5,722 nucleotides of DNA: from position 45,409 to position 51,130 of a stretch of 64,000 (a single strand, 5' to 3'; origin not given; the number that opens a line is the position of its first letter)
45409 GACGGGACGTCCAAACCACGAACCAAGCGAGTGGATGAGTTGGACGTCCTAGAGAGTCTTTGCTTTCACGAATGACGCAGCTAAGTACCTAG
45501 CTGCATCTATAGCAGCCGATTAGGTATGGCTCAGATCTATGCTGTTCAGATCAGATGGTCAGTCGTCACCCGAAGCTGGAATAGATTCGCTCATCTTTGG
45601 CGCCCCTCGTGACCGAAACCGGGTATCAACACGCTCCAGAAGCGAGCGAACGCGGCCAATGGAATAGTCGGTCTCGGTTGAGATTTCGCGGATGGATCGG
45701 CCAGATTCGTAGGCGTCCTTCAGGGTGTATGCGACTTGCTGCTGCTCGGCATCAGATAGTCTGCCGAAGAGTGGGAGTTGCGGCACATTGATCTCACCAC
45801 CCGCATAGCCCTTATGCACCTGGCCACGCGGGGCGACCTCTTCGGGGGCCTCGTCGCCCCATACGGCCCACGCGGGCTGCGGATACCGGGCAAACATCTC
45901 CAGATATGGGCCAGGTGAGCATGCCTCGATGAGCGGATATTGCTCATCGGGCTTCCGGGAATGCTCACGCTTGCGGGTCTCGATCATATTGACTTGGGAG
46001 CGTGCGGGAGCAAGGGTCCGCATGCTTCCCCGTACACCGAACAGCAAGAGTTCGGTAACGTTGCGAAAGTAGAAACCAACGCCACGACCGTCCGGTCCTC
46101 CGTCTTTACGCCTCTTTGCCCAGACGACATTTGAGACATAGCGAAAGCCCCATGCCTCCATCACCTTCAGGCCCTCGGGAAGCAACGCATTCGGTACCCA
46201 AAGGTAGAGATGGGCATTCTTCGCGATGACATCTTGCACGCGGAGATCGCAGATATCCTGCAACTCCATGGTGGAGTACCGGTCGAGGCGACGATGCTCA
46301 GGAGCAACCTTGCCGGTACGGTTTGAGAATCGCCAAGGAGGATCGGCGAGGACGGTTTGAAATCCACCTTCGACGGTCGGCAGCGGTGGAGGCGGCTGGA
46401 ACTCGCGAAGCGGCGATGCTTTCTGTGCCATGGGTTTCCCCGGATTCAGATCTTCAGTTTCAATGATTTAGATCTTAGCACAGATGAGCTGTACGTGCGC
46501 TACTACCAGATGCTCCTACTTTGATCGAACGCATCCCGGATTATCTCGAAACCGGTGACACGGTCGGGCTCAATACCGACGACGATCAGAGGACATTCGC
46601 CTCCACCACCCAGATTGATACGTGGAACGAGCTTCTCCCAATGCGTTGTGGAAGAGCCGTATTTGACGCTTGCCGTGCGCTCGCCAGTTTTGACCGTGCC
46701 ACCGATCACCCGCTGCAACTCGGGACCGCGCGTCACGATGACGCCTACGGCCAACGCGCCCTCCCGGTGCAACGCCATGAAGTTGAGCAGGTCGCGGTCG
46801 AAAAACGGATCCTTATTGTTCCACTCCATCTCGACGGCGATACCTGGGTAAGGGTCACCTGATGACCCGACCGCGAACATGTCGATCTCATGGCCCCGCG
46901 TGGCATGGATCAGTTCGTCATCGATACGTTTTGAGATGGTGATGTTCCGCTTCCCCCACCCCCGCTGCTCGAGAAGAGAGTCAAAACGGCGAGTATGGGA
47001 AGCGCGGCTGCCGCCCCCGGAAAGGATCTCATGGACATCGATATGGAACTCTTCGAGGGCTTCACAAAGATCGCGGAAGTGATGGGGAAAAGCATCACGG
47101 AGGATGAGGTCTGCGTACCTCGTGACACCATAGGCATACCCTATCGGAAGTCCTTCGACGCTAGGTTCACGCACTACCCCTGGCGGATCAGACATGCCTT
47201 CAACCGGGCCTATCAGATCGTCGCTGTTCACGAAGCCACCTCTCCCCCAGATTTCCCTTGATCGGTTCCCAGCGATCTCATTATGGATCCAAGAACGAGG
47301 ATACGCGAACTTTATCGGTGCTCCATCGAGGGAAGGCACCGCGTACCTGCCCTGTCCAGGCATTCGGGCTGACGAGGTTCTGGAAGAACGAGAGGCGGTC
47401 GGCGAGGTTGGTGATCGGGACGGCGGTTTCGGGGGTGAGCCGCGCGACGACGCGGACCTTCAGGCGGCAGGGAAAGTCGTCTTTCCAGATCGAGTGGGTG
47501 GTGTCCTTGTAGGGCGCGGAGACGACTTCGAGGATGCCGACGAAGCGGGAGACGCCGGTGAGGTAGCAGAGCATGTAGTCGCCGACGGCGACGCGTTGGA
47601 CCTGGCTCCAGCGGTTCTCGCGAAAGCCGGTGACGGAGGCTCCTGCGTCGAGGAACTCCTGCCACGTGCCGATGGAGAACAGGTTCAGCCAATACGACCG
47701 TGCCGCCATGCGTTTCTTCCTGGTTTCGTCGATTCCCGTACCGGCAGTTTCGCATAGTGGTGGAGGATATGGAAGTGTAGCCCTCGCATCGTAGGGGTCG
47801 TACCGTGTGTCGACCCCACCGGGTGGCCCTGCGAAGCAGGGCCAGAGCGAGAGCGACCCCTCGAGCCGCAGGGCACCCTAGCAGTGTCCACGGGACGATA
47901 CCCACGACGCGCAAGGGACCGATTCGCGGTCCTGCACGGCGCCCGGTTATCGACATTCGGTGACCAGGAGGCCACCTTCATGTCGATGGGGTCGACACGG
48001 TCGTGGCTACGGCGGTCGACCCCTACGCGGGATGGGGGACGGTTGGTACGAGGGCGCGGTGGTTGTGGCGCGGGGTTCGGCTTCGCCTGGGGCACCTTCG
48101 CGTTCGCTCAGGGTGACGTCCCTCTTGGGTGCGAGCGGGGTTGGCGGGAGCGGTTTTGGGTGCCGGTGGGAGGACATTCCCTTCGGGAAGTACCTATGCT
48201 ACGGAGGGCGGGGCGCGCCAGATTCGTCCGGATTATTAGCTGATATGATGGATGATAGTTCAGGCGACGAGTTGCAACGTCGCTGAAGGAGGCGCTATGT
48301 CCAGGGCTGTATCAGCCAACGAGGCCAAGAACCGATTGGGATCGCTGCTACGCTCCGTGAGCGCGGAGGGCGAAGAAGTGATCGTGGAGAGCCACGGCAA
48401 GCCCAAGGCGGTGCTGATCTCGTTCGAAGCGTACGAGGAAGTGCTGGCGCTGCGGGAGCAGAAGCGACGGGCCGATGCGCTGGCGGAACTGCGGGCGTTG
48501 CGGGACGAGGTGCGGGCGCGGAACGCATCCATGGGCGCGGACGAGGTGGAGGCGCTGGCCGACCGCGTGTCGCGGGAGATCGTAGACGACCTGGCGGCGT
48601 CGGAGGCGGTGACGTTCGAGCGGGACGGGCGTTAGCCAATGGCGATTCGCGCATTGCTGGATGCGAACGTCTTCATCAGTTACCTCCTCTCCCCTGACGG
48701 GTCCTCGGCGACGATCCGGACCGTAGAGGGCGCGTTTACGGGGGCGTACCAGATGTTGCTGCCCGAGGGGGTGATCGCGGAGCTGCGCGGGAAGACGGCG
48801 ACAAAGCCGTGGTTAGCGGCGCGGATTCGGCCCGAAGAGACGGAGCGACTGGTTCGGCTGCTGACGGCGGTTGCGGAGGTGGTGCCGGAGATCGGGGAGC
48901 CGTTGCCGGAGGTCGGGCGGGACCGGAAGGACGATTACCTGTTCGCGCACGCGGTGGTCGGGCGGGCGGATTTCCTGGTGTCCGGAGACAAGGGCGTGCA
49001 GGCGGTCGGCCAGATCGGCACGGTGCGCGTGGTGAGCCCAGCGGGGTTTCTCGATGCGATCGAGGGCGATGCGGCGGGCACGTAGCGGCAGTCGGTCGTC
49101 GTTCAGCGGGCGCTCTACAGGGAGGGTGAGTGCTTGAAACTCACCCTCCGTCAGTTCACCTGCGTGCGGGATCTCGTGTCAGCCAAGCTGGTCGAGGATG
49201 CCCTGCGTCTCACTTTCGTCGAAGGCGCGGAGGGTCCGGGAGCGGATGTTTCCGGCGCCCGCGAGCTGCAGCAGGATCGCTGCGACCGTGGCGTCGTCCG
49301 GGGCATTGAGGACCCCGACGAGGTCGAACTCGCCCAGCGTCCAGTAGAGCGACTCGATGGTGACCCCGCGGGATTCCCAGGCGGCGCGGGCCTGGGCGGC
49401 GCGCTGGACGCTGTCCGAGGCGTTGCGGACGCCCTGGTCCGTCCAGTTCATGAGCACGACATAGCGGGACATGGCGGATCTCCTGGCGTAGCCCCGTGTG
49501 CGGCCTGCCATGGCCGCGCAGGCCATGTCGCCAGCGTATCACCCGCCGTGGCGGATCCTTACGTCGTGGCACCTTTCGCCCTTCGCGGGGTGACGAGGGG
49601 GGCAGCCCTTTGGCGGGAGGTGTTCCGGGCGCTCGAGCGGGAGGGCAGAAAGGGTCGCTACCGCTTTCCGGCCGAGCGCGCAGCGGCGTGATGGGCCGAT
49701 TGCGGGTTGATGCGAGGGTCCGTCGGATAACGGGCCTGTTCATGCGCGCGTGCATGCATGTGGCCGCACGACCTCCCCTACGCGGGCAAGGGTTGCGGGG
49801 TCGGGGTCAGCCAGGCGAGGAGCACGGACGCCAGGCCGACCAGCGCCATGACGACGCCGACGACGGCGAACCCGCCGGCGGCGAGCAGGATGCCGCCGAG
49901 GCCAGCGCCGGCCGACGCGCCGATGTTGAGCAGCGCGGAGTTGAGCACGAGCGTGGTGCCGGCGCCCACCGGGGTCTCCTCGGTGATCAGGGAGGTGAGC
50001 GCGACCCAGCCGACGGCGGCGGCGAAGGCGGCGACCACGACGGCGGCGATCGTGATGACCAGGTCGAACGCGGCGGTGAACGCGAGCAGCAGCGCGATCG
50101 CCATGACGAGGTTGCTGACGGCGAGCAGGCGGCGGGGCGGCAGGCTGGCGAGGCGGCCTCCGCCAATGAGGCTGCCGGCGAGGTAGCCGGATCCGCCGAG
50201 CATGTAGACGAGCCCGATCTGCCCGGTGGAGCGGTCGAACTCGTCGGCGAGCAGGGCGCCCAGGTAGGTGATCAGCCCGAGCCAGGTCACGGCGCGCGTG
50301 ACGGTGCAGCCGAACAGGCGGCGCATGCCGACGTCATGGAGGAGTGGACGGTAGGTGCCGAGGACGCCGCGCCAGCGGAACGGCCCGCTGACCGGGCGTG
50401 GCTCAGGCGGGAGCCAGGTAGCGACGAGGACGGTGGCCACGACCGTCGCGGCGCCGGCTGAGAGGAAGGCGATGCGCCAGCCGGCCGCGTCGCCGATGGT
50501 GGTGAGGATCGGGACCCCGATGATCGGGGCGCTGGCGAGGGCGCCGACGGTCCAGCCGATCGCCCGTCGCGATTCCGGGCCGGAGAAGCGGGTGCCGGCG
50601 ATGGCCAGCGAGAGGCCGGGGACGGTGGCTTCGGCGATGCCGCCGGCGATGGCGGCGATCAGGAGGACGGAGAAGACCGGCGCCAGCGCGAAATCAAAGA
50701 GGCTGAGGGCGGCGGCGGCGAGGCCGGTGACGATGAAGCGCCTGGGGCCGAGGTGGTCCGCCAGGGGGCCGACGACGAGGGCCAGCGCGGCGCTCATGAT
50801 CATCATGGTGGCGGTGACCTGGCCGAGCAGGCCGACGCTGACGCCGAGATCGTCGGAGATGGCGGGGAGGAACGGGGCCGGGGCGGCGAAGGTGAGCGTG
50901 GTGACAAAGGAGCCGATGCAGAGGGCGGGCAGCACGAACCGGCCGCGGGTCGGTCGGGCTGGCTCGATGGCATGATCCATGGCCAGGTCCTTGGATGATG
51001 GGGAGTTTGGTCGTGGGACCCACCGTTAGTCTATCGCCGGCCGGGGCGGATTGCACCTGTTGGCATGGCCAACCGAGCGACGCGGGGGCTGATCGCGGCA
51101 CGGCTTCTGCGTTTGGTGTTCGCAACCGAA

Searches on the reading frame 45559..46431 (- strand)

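Call 72: search_protein_families(library=pfam, proteins=[window:45559-46431:-], max_evalue=0.001)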
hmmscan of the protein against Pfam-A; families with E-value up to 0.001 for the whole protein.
window:45559-46431:- (290 aa): 2 families
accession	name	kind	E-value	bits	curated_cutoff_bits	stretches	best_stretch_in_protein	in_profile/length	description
PF05063.20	MT-A70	-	3.1e-26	92.8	23.9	1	24-194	1-172/172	MT-A70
PF19575.5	HTH_58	-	3.2e-10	40.2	23.8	1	224-278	6-60/62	Helix-turn-helix domain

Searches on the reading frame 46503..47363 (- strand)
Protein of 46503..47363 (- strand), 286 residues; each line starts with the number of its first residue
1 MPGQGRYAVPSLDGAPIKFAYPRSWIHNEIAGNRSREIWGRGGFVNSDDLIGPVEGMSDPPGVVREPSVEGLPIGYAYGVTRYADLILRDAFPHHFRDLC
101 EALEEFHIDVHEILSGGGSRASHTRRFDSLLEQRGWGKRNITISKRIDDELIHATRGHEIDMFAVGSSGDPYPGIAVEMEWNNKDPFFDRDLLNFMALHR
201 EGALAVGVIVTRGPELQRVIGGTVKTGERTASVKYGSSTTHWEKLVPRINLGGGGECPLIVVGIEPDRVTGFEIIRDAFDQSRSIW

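Call 72: search_protein_families(library=pfam, proteins=[window:46503-47363:-], max_evalue=0.001)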
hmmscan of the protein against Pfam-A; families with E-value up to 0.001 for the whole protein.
window:46503-47363:- (286 aa): 1 family
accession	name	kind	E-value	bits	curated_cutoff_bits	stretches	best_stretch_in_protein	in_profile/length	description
PF09195.17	Endonuc-BglII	-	3.9e-32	111.7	26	1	87-265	5-163/163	Restriction endonuclease BglII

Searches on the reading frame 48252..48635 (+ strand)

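Call 72: search_protein_families(library=pfam, proteins=[window:48252-48635:+], max_evalue=0.001)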
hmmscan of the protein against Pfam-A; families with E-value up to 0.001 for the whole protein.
window:48252-48635:+ (127 aa): 1 family
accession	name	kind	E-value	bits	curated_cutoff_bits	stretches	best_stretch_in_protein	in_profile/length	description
PF02604.26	PhdYeFM_antitox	-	3.7e-13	49.5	29.8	1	18-86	2-67/74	Antitoxin Phd_YefM, type II toxin-antitoxin system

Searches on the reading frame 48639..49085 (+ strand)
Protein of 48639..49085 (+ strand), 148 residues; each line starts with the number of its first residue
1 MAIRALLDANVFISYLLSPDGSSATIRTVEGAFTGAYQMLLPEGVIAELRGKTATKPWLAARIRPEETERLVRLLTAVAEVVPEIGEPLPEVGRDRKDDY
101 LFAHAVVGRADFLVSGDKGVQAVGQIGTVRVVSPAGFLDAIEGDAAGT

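Call 72: search_protein_families(library=pfam, proteins=[window:48639-49085:+], max_evalue=0.001)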
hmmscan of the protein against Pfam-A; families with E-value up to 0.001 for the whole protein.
window:48639-49085:+ (148 aa): 2 families
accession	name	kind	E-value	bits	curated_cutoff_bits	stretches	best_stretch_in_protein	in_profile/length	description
PF13470.12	PIN_3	-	6.3e-12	46.8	27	1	4-118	1-114/115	PIN domain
PF01850.27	PIN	-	0.00045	21.3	23.6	1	6-122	2-116/120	PIN domain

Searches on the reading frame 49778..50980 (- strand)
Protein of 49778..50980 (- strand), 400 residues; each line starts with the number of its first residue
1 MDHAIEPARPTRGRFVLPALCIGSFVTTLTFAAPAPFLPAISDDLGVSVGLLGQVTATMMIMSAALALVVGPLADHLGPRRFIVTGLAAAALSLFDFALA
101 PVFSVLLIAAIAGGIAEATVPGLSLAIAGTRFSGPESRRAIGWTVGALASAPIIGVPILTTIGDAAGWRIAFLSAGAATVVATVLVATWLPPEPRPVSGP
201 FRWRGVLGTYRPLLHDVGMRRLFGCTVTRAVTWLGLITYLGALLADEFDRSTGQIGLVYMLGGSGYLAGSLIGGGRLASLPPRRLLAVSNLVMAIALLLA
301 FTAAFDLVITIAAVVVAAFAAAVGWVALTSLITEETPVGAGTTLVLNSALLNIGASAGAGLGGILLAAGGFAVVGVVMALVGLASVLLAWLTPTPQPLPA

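Call 72: search_protein_families(library=pfam, proteins=[window:49778-50980:-], max_evalue=0.001)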
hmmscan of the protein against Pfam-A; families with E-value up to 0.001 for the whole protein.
window:49778-50980:- (400 aa): 1 family
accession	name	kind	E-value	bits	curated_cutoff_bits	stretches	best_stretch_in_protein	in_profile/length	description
PF07690.21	MFS_1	-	1.9e-41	142.6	33.4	2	20-239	1-224/347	Major Facilitator Superfamily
